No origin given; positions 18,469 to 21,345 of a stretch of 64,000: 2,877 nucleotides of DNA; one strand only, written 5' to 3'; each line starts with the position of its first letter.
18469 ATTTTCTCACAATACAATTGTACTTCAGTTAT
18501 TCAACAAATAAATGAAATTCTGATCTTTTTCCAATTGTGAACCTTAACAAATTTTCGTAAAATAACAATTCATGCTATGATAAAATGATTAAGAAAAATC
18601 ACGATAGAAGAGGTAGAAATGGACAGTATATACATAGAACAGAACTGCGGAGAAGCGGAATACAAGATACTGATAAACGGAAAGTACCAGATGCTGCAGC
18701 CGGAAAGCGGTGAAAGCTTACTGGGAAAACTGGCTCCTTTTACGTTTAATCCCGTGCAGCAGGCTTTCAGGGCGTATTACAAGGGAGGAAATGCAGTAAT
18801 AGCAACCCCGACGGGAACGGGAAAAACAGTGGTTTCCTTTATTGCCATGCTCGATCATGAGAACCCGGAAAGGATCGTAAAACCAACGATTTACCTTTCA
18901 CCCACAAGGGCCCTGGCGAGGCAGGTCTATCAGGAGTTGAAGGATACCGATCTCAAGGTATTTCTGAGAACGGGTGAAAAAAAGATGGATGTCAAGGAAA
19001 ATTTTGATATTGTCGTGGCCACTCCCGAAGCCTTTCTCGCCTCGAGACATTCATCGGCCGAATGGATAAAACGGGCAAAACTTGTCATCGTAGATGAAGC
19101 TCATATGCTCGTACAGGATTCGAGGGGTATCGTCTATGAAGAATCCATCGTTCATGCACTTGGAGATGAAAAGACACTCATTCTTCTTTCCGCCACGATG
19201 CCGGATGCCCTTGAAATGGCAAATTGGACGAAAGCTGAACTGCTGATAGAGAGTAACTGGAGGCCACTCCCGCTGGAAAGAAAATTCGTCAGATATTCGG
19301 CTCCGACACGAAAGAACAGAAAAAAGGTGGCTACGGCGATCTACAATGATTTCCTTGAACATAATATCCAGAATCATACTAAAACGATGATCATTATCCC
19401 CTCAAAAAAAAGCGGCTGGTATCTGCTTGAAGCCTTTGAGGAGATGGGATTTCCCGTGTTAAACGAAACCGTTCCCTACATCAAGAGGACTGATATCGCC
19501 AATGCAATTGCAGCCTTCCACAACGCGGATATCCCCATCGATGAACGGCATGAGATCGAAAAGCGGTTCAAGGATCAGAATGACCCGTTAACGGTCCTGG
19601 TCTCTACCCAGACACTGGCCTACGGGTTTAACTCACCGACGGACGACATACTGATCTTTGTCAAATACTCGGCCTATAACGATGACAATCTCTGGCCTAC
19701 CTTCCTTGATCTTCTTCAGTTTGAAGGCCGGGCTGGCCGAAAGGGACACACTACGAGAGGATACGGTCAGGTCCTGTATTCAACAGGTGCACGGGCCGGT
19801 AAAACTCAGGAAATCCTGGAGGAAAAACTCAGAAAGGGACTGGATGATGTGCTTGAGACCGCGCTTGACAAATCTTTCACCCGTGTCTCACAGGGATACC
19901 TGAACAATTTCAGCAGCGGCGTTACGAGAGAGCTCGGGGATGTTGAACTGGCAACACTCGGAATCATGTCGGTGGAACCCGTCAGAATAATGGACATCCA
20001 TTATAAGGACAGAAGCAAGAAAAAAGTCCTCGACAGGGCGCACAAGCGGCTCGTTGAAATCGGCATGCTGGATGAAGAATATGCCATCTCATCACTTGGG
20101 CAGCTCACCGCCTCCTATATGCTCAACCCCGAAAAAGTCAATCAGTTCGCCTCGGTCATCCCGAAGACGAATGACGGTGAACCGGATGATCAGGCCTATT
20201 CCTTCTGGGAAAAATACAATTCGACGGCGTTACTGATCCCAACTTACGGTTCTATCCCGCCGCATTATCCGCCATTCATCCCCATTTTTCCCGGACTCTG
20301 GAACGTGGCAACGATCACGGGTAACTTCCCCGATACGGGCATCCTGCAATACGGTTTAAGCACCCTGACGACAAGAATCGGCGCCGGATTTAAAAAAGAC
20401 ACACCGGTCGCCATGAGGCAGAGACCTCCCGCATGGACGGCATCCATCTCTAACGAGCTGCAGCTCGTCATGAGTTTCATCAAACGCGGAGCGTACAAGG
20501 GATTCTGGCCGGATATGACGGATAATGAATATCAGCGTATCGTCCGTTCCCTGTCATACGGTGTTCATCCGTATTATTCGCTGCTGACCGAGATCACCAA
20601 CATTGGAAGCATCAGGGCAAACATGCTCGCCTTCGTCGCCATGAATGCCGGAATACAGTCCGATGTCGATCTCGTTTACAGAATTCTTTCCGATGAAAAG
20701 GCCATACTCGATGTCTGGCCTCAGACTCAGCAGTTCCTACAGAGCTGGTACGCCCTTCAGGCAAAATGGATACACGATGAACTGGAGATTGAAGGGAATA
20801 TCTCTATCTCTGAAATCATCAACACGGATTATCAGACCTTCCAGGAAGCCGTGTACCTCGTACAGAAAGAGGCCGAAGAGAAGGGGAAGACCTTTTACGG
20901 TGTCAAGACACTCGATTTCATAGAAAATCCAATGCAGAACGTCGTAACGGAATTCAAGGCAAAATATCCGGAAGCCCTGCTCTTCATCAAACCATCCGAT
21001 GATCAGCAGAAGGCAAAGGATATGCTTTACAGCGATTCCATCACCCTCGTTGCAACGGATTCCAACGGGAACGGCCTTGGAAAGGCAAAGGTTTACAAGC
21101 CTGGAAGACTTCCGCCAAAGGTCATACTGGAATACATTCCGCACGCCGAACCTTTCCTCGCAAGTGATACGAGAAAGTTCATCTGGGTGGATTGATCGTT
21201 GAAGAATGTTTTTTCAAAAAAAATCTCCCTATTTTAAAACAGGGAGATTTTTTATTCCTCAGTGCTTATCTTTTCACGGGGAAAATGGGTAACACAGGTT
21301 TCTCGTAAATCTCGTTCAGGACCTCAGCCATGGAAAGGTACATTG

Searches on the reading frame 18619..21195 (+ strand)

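Call 85: search_protein_families(library=pfam, proteins=[window:18619-21195:+], max_evalue=0.00001)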
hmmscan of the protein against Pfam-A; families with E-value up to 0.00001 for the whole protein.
window:18619-21195:+ (858 aa): 6 families
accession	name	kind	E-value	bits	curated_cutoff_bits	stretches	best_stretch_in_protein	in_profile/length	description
PF00270.35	DEAD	-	3.7e-29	102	26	1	47-199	5-165/167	DEAD/DEAH box helicase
PF04851.21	ResIII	-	5.5e-14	52.8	22.5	1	55-195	22-163/164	Type III restriction enzyme, res subunit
PF22527.2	DEXQc_Suv3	-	1.2e-09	38.3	27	1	64-181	21-122/154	DEXQ-box helicase domain of Suv3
PF07652.20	Flavi_DEAD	-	4e-08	33.8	21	1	59-197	7-139/148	Flavivirus DEAD domain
PF00271.37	Helicase_C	-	2.5e-07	31.4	23.5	1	251-376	13-110/110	Helicase conserved C-terminal domain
PF09848.15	SLFN-g3_helicase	-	6.7e-06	26.1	24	0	64-177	9-107/354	Schlafen group 3, DNA/RNA helicase domain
